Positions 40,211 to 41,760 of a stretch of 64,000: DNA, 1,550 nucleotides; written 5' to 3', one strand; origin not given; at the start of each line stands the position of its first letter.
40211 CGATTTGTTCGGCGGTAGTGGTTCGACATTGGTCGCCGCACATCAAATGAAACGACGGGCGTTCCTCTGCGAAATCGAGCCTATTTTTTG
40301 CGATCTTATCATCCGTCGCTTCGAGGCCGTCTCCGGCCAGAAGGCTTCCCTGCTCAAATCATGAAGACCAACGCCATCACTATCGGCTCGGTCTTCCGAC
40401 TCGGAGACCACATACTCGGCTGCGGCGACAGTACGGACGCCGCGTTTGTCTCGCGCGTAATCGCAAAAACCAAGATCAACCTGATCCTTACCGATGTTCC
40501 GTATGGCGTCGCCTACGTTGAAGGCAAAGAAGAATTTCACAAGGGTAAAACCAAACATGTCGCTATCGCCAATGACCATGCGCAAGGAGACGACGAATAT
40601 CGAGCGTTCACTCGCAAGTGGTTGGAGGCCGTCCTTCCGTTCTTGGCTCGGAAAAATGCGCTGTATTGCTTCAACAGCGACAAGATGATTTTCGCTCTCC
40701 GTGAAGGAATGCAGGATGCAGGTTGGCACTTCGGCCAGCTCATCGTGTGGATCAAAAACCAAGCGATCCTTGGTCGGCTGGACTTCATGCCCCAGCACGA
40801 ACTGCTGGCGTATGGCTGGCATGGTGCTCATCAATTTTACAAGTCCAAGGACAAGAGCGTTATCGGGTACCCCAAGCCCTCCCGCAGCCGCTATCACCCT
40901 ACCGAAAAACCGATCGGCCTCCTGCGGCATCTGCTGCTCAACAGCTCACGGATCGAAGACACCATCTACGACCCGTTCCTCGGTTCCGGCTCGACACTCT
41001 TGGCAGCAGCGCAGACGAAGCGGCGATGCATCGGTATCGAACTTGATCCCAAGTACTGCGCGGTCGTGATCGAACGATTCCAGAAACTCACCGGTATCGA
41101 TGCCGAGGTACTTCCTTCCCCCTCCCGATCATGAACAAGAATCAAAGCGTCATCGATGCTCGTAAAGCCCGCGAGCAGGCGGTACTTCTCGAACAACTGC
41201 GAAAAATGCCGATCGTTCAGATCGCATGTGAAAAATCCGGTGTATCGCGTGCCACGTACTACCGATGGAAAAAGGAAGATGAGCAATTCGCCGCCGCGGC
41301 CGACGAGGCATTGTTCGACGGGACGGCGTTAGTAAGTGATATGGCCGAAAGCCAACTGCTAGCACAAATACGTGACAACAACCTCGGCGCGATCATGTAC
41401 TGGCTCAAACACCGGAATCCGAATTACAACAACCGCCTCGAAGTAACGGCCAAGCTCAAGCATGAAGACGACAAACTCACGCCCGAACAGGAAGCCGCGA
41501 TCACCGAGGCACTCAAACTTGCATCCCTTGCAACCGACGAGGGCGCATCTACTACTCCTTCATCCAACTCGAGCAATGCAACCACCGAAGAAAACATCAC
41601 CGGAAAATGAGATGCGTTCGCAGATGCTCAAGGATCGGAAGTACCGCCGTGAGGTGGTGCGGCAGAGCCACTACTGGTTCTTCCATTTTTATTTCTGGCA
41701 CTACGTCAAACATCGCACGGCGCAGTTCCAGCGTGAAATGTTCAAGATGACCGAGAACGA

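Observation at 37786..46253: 8.4-kb integrative element carrying a DNA-packaging module (TerS + two TerL paralogues) and two methyltransferases but no portal, capsid, tail, lysis or replication genes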

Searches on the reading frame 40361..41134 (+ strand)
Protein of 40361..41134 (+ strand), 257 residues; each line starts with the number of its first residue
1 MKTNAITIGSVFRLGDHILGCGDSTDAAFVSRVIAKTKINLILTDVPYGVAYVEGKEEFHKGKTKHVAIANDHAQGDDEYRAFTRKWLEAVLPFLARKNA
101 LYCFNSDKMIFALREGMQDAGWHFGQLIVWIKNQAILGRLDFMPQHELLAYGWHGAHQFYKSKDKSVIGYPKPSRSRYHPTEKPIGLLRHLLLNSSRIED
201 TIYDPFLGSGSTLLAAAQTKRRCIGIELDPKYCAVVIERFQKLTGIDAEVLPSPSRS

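Call 4: search_protein_families(library=pfam, proteins=[window:40361-41134:+], max_evalue=0.01)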
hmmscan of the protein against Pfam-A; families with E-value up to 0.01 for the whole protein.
window:40361-41134:+ (257 aa): 2 families
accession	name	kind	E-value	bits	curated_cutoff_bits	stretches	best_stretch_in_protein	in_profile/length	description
PF01555.25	N6_N4_Mtase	-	1.6e-29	103.9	26.7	1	39-236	1-219/221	DNA methylase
PF01170.24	UPF0020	-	0.00015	22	22.3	0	197-232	27-62/197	RMKL-like, methyltransferase domain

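Call 5: search_protein_families(library=phrogs, proteins=[window:40361-41134:+], max_evalue=0.001)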
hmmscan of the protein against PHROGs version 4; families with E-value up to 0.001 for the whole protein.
window:40361-41134:+ (257 aa): 10 families
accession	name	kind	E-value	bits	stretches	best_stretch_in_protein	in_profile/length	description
phrog_498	-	other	1.4e-65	223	1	9-250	193-429/633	DNA methyltransferase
phrog_67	-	other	1.1e-40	141.4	1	38-246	142-349/743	DNA methyltransferase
phrog_3008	-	other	1.1e-21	78.2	1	174-247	145-218/244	DNA methyltransferase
phrog_23085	-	unknown function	1.6e-20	74.2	1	146-248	4-113/138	-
phrog_18293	-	other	3.2e-15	57.1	1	160-246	27-113/119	methyltransferase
phrog_6952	-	other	1.2e-12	49.1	1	178-232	113-167/181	DNA methyltransferase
phrog_23148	-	unknown function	1.2e-10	42.7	1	176-241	82-147/165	-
phrog_8769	-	other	7.7e-10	39.5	1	196-243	9-56/71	methyltransferase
phrog_6025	-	other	7.1e-05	23.5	0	37-135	29-113/192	DNA methyltransferase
phrog_16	-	DNA, RNA and nucleotide metabolism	0.00044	19.5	0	198-236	867-905/986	DNA helicase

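Call 28: search_protein_families(library=padloc, proteins=[window:40361-41134:+], max_evalue=0.001)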
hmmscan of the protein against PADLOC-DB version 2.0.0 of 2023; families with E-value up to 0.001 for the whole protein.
window:40361-41134:+ (257 aa): 51 families (the best 25 are shown)
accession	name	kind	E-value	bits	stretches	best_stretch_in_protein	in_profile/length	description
PDLC03229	MTase_II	-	4.9e-53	178.5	1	3-248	163-408/436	Type II methyltransferase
PDLC03371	MTase_II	-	6.5e-36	122.2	1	34-243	25-255/260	Type II methyltransferase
PDLC03216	MTase_II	-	5.2e-25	86.2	2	177-250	192-265/364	Type II methyltransferase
PDLC03738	oMTase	-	8.9e-22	75.3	2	177-251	202-276/376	orphan methyltransferase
PDLC03308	MTase_II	-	5.2e-21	73.1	1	31-239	182-393/419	Type II methyltransferase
PDLC03320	MTase_II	-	5.3e-21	73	2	178-244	212-278/289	Type II methyltransferase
PDLC03299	MTase_II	-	9.3e-21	72.6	2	177-244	194-261/296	Type II methyltransferase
PDLC03228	MTase_II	-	2.9e-19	67.8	1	32-240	14-205/227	Type II methyltransferase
PDLC03265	MTase_II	-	3.9e-19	67.2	1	178-243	266-331/333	Type II methyltransferase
PDLC03353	MTase_II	-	4.6e-19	67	1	177-241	185-251/260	Type II methyltransferase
PDLC03387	MTase_II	-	4.5e-16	56.8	1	178-242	213-277/289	Type II methyltransferase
PDLC03321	MTase_II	-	1.6e-13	48.5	1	26-241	20-243/245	Type II methyltransferase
PDLC03339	MTase_II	-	7.3e-12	42.7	1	175-244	206-275/399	Type II methyltransferase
PDLC03732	oMTase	-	1.1e-11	42.8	2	180-236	188-244/258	orphan methyltransferase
PDLC03354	MTase_II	-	1.1e-11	42.5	1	177-242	319-384/425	Type II methyltransferase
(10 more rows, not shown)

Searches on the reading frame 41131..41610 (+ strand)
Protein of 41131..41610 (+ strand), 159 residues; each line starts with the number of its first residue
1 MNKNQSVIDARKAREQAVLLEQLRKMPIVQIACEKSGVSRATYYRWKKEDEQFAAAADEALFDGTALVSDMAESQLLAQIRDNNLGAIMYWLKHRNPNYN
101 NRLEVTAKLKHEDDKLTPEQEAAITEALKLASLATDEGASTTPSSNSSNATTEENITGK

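Call 4: search_protein_families(library=pfam, proteins=[window:41131-41610:+], max_evalue=0.01)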
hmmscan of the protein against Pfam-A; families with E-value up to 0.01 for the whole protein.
window:41131-41610:+ (159 aa): 4 families
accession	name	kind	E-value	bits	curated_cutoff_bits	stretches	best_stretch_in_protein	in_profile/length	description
PF13022.12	HTH_Tnp_1_2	-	5.2e-07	30.2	27.9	1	8-112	8-112/122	Helix-turn-helix of insertion element transposase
PF01527.26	HTH_Tnp_1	-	0.00018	22.1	24.1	1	24-59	21-57/75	Transposase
PF13384.12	HTH_23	-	0.0035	17.6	24.6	1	20-49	13-40/50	Homeodomain-like domain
PF13518.12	HTH_28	-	0.0071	16.9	25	0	17-49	5-35/52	Helix-turn-helix domain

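Call 5: search_protein_families(library=phrogs, proteins=[window:41131-41610:+], max_evalue=0.001)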
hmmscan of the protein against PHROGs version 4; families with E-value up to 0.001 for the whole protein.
window:41131-41610:+ (159 aa): 5 families
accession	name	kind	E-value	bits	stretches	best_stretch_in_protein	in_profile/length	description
phrog_4044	-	head and packaging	1.5e-08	35.4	1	12-61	25-74/180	terminase small subunit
phrog_309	-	head and packaging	7.6e-08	33.7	1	30-137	161-291/319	terminase small subunit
phrog_21036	-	unknown function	0.00044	21.2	1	19-62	3-46/109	-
phrog_4102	-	head and packaging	0.00053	21.2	1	23-114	27-125/166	terminase small subunit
phrog_24579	-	head and packaging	0.00082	20.4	1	4-92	10-96/126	terminase small subunit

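Call 28: search_protein_families(library=padloc, proteins=[window:41131-41610:+], max_evalue=0.001)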
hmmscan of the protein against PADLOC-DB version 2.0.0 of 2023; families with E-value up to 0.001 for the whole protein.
window:41131-41610:+ (159 aa): 0 families
